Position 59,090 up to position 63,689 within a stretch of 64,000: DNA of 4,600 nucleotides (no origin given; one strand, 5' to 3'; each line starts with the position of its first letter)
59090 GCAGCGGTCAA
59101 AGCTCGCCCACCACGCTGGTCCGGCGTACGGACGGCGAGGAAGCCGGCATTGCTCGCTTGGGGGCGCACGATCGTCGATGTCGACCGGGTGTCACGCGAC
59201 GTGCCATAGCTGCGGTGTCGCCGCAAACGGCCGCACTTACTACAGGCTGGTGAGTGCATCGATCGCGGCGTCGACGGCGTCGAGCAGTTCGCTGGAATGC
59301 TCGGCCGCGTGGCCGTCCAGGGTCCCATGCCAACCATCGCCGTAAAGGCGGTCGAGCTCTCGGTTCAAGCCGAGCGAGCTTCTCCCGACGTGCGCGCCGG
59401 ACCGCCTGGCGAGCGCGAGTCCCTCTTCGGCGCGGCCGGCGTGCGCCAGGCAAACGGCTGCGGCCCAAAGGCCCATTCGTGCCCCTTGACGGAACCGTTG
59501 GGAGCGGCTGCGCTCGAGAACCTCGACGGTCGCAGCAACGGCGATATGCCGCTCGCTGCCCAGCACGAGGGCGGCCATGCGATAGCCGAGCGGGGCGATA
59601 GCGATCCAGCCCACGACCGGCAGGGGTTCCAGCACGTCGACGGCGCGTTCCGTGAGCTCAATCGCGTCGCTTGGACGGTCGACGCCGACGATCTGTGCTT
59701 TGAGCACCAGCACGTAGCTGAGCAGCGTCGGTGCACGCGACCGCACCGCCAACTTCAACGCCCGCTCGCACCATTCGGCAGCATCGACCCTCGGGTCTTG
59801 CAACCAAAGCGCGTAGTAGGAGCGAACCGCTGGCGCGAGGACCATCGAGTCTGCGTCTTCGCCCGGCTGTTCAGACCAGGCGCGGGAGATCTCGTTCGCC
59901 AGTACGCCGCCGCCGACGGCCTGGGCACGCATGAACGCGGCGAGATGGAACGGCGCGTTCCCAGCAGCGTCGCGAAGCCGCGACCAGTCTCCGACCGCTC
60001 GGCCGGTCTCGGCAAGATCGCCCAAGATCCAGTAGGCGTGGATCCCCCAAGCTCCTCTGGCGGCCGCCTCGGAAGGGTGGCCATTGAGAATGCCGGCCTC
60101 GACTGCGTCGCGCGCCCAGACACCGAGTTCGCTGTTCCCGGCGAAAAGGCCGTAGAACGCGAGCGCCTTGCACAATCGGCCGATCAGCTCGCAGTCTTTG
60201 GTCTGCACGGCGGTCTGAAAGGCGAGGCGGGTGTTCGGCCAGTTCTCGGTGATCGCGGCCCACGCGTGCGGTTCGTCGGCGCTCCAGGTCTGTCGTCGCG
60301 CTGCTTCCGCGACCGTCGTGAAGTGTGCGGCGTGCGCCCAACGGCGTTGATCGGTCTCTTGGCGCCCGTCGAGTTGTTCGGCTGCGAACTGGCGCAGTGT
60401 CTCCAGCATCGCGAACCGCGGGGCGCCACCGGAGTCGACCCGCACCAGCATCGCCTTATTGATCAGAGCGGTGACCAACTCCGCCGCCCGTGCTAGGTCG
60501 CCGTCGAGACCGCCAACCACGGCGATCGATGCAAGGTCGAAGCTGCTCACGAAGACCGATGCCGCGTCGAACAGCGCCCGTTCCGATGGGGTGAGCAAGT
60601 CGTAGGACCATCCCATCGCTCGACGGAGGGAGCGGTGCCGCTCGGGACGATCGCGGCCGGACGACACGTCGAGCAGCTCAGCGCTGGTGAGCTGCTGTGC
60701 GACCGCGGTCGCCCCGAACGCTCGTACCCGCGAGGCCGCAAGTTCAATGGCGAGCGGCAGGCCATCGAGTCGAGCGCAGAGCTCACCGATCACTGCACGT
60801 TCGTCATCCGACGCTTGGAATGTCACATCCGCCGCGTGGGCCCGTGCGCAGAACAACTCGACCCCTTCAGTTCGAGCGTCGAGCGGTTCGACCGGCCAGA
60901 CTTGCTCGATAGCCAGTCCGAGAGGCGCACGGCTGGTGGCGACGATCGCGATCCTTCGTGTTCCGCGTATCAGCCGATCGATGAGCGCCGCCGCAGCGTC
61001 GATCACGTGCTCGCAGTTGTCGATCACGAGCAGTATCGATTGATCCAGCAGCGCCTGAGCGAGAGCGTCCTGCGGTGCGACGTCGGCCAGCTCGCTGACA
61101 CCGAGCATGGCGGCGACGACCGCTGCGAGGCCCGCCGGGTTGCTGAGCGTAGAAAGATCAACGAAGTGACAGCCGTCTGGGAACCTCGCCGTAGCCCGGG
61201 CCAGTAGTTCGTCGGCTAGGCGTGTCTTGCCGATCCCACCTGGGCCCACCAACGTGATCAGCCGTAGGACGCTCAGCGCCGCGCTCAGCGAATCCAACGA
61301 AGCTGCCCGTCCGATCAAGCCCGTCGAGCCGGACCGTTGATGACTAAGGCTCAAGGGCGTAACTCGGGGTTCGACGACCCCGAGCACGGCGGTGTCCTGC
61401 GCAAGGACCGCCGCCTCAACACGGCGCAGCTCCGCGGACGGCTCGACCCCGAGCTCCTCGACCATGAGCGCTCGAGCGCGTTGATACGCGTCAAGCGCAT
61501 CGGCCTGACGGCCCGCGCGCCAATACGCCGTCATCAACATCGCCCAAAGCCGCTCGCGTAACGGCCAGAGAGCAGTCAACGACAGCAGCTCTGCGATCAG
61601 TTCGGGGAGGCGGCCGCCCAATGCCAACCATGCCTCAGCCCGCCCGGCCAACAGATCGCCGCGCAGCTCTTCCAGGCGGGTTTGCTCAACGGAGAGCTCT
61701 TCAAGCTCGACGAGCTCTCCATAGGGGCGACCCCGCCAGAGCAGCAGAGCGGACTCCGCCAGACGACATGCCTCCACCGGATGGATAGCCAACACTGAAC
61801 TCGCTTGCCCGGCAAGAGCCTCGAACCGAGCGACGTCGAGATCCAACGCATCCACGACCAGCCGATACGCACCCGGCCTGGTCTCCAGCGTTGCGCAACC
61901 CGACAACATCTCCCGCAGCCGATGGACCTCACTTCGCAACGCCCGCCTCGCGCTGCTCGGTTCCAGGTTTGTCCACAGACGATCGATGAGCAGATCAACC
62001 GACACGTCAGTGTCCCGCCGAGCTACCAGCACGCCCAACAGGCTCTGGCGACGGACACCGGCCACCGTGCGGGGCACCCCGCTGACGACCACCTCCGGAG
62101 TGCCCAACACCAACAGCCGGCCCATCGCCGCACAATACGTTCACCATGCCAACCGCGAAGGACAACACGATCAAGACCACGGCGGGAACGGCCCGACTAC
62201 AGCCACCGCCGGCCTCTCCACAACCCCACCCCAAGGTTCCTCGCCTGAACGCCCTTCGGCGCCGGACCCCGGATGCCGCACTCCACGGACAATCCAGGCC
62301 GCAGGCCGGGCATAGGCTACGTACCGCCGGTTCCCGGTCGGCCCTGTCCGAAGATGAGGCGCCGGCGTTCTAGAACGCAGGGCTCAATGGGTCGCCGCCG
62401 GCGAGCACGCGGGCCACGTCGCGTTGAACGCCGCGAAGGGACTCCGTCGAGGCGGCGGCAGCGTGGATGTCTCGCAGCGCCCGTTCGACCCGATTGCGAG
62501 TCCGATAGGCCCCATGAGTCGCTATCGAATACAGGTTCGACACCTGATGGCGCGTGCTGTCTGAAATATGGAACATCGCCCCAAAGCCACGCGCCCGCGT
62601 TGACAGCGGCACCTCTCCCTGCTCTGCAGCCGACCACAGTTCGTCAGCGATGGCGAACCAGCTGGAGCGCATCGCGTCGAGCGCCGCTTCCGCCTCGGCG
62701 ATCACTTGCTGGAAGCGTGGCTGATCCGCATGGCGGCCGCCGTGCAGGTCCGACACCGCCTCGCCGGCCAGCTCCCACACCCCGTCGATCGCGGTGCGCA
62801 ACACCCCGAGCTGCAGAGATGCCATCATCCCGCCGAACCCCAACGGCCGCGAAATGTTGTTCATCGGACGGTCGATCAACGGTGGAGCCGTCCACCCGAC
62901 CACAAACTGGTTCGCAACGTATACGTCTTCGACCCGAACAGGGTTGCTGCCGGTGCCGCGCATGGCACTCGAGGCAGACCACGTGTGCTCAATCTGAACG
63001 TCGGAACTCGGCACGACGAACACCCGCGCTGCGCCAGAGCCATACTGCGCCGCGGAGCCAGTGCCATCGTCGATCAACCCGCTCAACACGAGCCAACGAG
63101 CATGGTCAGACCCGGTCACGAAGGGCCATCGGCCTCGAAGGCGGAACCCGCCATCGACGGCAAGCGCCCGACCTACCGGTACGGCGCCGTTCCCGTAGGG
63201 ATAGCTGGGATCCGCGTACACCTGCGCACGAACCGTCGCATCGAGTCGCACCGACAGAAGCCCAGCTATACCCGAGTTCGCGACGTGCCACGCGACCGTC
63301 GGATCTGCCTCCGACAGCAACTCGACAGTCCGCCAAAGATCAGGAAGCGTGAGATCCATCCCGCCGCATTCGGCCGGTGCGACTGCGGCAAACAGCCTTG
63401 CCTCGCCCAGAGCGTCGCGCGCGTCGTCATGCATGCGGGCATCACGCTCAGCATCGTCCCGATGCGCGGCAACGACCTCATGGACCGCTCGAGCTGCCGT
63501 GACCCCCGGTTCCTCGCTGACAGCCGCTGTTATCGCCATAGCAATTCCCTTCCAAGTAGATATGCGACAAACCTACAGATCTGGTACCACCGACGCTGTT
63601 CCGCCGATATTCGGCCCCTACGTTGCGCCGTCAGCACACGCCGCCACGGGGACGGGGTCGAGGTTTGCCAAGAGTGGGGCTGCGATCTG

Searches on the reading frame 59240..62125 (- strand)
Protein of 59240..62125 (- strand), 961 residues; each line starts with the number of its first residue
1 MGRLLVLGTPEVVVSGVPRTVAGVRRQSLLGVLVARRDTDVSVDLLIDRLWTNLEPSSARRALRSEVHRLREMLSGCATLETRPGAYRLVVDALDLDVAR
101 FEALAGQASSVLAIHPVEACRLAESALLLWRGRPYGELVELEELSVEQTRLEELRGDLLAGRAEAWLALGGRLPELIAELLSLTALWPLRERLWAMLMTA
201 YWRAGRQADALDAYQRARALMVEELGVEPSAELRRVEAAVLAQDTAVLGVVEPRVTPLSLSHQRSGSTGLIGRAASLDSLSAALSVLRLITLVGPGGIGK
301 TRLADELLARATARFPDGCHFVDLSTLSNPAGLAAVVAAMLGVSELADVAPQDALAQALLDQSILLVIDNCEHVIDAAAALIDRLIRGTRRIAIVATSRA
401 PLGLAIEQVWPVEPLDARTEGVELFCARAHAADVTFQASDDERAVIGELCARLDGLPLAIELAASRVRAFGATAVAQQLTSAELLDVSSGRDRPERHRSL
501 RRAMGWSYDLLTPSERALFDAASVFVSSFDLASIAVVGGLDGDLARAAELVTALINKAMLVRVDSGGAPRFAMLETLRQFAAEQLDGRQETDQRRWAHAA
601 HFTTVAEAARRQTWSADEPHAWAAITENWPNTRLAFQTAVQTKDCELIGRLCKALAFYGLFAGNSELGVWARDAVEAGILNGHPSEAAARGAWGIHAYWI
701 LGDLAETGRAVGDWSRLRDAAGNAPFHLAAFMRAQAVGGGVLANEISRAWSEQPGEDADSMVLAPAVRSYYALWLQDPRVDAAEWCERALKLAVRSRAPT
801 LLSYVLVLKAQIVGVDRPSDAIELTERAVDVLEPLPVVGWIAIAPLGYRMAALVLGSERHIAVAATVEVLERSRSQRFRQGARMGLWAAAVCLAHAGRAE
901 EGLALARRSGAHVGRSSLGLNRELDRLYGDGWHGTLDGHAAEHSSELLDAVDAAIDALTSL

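Call 89: search_protein_families(library=pfam, proteins=[window:59240-62125:-], max_evalue=0.001)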
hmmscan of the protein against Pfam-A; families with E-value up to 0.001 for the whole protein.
window:59240-62125:- (961 aa): 4 families
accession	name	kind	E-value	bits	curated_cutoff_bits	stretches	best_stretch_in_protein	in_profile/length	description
PF03704.23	BTAD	-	4.1e-33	115.2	22.1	1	96-241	1-146/146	Bacterial transcriptional activator domain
PF13401.12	AAA_22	-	4.6e-09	37.1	27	1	289-382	7-104/130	AAA domain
PF00931.28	NB-ARC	-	2.3e-07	30.7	23.5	1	288-509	19-247/248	NB-ARC domain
PF13191.12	AAA_16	-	1e-06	29.8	32.6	1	270-416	2-143/167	AAA ATPase domain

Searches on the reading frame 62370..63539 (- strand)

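Call 89: search_protein_families(library=pfam, proteins=[window:62370-63539:-], max_evalue=0.001)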
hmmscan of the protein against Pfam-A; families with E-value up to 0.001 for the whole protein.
window:62370-63539:- (389 aa): 2 families
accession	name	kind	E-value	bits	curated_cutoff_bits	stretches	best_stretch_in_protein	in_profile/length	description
PF08028.16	Acyl-CoA_dh_2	-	1.2e-12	48.7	22.7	1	239-362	3-127/134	Acyl-CoA dehydrogenase, C-terminal domain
PF02771.21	Acyl-CoA_dh_N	-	2e-05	25.3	22.9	1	14-92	10-89/113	Acyl-CoA dehydrogenase, N-terminal domain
